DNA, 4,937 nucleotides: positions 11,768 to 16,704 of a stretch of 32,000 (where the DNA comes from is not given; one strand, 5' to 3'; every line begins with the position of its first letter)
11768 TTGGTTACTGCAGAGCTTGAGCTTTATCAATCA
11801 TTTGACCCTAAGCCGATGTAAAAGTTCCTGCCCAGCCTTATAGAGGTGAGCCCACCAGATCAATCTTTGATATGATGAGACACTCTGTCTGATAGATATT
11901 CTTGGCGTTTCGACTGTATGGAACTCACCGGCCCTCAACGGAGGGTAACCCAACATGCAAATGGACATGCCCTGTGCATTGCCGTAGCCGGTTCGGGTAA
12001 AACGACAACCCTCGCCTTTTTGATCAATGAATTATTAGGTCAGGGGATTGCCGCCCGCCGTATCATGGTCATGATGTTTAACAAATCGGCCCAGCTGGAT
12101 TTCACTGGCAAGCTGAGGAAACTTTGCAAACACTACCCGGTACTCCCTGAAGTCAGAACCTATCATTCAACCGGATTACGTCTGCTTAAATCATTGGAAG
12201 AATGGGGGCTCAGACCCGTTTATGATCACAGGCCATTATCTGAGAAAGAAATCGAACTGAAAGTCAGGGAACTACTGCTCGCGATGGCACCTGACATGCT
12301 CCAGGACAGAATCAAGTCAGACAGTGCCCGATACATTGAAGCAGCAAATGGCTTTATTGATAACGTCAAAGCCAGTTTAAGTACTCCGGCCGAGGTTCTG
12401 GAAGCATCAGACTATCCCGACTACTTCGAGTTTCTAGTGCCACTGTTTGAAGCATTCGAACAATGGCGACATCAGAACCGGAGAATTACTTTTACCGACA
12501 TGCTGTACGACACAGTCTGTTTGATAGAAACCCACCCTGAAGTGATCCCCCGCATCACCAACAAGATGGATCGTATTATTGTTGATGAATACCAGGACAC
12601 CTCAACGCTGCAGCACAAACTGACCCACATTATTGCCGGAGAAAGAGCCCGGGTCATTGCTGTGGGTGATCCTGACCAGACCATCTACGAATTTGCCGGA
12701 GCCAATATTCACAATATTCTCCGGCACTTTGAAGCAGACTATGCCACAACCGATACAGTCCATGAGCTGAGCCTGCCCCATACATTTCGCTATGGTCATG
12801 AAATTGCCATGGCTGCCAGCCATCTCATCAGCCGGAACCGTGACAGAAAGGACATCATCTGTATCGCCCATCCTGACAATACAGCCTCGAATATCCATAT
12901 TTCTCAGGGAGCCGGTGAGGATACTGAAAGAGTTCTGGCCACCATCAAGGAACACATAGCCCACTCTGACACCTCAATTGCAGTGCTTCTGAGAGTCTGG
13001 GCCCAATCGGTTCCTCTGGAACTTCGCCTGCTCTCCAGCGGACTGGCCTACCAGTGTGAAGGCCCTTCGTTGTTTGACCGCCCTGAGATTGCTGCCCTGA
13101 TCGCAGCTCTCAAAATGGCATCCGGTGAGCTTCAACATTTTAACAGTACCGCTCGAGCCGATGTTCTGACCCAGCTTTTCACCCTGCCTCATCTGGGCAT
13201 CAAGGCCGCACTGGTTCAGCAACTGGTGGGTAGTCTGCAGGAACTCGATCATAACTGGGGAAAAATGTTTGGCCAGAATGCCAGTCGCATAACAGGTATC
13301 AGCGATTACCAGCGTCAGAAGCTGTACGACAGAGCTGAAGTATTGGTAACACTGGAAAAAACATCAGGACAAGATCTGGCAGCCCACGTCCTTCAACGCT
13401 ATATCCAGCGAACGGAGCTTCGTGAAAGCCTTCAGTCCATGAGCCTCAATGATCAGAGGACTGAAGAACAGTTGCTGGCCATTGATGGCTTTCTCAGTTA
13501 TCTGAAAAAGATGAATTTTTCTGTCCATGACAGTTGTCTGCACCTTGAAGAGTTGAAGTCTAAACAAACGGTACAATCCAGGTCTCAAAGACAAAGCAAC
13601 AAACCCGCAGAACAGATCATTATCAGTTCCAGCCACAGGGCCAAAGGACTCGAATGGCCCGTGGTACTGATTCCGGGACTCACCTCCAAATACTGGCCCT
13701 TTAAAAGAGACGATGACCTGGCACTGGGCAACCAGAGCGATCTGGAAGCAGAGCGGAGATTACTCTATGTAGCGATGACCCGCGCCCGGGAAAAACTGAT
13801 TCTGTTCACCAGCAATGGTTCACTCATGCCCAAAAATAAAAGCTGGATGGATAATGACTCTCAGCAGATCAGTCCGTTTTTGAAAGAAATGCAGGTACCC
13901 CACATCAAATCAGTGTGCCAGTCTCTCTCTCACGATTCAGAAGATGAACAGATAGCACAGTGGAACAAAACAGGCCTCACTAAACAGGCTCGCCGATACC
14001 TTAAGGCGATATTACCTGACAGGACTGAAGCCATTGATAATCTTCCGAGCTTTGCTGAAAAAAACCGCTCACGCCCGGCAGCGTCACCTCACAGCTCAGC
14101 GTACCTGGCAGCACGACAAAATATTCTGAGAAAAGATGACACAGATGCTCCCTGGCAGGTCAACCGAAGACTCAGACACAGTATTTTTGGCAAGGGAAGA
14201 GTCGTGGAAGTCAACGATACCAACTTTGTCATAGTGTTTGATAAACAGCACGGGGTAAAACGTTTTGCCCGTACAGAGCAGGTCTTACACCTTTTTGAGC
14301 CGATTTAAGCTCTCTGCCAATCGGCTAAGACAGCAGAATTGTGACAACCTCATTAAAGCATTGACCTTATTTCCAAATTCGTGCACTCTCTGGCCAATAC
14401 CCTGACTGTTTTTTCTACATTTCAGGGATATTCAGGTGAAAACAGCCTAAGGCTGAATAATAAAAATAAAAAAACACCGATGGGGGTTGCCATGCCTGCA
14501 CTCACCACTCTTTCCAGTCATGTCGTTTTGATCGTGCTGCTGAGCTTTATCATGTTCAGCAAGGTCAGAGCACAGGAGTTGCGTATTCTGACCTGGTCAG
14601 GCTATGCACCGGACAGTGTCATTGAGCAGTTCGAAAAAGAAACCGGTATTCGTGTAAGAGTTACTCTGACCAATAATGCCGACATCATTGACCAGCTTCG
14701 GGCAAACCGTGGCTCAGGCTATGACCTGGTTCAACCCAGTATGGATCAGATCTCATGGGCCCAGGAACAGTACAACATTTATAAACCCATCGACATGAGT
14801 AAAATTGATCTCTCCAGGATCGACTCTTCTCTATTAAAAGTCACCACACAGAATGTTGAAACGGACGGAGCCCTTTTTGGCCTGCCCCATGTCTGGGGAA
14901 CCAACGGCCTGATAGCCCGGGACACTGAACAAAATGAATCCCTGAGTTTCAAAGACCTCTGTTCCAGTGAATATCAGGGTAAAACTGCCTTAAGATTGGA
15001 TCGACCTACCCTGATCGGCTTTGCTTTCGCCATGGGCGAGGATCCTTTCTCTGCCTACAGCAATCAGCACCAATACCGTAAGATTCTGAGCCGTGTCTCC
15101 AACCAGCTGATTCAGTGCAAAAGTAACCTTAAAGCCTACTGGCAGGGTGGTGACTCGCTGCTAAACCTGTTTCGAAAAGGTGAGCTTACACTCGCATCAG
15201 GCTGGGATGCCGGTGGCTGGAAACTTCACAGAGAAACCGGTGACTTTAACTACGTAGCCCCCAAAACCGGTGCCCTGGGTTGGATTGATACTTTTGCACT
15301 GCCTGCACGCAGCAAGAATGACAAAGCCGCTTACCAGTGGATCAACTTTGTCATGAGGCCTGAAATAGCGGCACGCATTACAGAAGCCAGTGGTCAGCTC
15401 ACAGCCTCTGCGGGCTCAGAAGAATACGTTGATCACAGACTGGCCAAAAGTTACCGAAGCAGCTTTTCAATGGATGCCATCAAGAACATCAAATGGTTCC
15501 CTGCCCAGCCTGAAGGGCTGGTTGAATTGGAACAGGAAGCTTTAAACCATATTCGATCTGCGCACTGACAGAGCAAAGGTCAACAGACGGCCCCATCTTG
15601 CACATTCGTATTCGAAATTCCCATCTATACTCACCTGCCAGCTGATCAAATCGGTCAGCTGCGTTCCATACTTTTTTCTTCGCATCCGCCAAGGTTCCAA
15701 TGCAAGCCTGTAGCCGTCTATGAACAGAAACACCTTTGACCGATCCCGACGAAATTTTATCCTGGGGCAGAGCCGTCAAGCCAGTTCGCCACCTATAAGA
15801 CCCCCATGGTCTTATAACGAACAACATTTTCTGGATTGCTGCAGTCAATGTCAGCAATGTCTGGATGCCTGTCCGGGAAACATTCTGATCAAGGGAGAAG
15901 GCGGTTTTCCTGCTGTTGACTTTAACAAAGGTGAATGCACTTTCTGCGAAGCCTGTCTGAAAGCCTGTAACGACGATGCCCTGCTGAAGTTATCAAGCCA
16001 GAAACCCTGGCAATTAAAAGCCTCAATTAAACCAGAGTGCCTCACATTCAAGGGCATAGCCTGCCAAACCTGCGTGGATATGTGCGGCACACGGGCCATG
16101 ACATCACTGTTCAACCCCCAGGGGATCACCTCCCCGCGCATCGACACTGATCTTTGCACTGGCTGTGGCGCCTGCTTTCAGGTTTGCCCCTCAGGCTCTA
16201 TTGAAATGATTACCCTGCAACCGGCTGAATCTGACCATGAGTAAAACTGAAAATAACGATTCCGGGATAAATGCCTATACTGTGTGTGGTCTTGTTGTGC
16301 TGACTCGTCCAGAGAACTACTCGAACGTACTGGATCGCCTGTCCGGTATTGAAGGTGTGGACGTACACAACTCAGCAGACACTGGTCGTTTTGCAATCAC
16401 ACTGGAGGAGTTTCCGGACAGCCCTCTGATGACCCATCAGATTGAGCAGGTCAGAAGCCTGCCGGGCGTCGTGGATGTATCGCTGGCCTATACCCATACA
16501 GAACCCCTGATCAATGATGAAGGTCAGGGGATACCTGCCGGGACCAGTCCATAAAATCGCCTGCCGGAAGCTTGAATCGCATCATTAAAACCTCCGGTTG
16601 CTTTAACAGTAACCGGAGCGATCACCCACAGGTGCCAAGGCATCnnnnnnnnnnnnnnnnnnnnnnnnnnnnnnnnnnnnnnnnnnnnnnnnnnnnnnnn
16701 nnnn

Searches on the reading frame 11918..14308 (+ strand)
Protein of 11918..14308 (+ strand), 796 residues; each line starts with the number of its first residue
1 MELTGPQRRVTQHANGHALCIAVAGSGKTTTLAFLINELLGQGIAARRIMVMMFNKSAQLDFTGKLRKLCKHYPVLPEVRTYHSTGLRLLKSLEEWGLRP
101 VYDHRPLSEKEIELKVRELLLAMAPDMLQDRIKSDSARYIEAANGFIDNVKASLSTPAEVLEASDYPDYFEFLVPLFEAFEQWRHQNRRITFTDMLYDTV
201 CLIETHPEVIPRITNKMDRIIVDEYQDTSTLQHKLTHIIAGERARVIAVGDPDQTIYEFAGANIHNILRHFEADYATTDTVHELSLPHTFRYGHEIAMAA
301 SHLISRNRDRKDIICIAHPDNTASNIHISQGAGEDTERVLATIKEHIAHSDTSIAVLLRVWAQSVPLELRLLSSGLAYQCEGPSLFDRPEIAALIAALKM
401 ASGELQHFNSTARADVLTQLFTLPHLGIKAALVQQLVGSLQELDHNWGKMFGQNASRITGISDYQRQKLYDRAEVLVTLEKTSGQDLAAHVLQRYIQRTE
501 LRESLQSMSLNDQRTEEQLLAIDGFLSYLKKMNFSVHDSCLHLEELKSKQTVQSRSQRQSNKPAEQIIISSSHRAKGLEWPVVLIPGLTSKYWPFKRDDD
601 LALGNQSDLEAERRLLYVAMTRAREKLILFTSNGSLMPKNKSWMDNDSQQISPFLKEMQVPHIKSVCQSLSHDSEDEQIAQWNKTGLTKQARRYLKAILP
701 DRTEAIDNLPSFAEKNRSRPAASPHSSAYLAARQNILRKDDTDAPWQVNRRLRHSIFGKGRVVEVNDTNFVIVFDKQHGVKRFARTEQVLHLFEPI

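Call 19: search_protein_families(library=pfam, max_evalue=0.001, proteins=[window:11918-14308:+])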
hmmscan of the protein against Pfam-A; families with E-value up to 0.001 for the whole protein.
window:11918-14308:+ (796 aa): 6 families
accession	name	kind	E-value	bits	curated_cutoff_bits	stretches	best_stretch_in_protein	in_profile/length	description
PF00580.27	UvrD-helicase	-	4.4e-41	141.8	23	1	6-269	4-265/271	UvrD/REP helicase N-terminal domain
PF13361.12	UvrD_C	-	1.8e-30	107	25.6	1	290-632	7-348/350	UvrD-like helicase C-terminal domain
PF13245.12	AAA_19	-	8.3e-14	52.4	25.1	1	14-259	10-133/134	AAA domain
PF13538.12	UvrD_C_2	-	6e-12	45.7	27.4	1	610-629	32-51/52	UvrD-like helicase C-terminal domain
PF01443.25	Viral_helicase1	-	9.2e-09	35.9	21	0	518-631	125-228/228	Viral superfamily 1 RNA helicase core domain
PF13604.12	AAA_30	-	8.5e-08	32.6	27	0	211-308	84-172/191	AAA domain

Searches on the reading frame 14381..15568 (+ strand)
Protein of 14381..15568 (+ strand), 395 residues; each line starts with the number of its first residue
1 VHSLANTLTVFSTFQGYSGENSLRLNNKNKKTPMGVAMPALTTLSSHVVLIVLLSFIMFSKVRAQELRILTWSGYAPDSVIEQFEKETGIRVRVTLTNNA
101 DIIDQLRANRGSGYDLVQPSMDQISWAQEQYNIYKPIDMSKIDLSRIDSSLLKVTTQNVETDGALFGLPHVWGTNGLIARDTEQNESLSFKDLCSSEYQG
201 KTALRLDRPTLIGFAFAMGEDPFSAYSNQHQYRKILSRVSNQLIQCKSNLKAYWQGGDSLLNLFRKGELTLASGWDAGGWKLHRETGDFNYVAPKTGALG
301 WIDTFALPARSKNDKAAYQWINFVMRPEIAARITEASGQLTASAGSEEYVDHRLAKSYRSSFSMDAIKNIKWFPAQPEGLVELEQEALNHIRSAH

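Call 19: search_protein_families(library=pfam, max_evalue=0.001, proteins=[window:14381-15568:+])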
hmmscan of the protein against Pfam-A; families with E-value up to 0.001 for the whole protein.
window:14381-15568:+ (395 aa): 4 families
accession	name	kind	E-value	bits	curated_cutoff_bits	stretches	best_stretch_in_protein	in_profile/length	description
PF13416.11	SBP_bac_8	-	2.3e-19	70.7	27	1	80-347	2-266/279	Bacterial extracellular solute-binding protein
PF01547.30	SBP_bac_1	-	8.8e-12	46.1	26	1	248-329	209-305/307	Bacterial extracellular solute-binding protein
PF13343.11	SBP_bac_6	-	8.9e-07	29.1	24.6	1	179-338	68-216/245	Bacterial extracellular solute-binding protein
PF13531.11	SBP_bac_11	-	5.2e-05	23.6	25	0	78-119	14-53/227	Bacterial extracellular solute-binding protein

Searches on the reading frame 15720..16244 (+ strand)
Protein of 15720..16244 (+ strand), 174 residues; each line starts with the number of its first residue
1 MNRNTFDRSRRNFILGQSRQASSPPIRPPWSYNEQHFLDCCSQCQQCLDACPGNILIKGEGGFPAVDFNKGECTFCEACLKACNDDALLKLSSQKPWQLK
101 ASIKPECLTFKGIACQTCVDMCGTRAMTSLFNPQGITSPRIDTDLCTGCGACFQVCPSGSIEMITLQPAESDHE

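Call 83: search_protein_families(library=pfam, max_evalue=0.001, proteins=[window:15720-16244:+])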
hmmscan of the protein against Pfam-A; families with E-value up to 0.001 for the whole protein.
window:15720-16244:+ (174 aa): 14 families
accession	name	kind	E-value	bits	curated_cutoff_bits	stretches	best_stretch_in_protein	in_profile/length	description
PF00037.32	Fer4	-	1.7e-15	56.5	21.1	1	140-162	2-24/24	4Fe-4S binding domain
PF12838.12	Fer4_7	-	2.4e-15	57.2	27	2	113-159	3-51/52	4Fe-4S dicluster domain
PF13187.11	Fer4_9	-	1.3e-14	54.4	27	2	113-160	3-51/52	4Fe-4S dicluster domain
PF13484.11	Fer4_16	-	2.3e-10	41.6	30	0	146-163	2-19/66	4Fe-4S double cluster binding domain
PF13237.11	Fer4_10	-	1.3e-09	38.3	25.5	2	139-161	2-26/53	4Fe-4S dicluster domain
PF14697.11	Fer4_21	-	3.8e-09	37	35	1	112-163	8-59/59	4Fe-4S dicluster domain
PF12797.12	Fer4_2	-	1.1e-07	31.7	24.5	1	139-158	3-22/22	4Fe-4S binding domain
PF12837.12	Fer4_6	-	1.2e-07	31.8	25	1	139-161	2-24/24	4Fe-4S binding domain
PF12798.12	Fer4_3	-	2.6e-07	31.4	27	1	146-159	1-14/15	4Fe-4S binding domain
PF25160.1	LdpA_Fe-S-bd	-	4.6e-07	29.9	27.6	1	116-165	7-47/49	LdpA Fe-S cluster-binding domain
PF13183.11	Fer4_8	-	5.6e-06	27.2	27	0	33-55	46-68/68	4Fe-4S dicluster domain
PF13534.11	Fer4_17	-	0.0001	23.2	22.2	0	34-55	39-60/61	4Fe-4S dicluster domain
PF12800.12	Fer4_4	-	0.00013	22.4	24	0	144-159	2-17/17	4Fe-4S binding domain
PF13746.11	Fer4_18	-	0.0009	19.9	27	0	38-85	58-97/114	4Fe-4S dicluster domain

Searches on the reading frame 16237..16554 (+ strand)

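Call 83: search_protein_families(library=pfam, max_evalue=0.001, proteins=[window:16237-16554:+])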
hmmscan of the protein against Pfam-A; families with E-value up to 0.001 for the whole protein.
window:16237-16554:+ (105 aa): 1 family
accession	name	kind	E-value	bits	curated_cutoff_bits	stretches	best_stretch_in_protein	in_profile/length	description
PF03927.19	NapD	-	4.1e-16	59.3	28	1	15-89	2-75/76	NapD protein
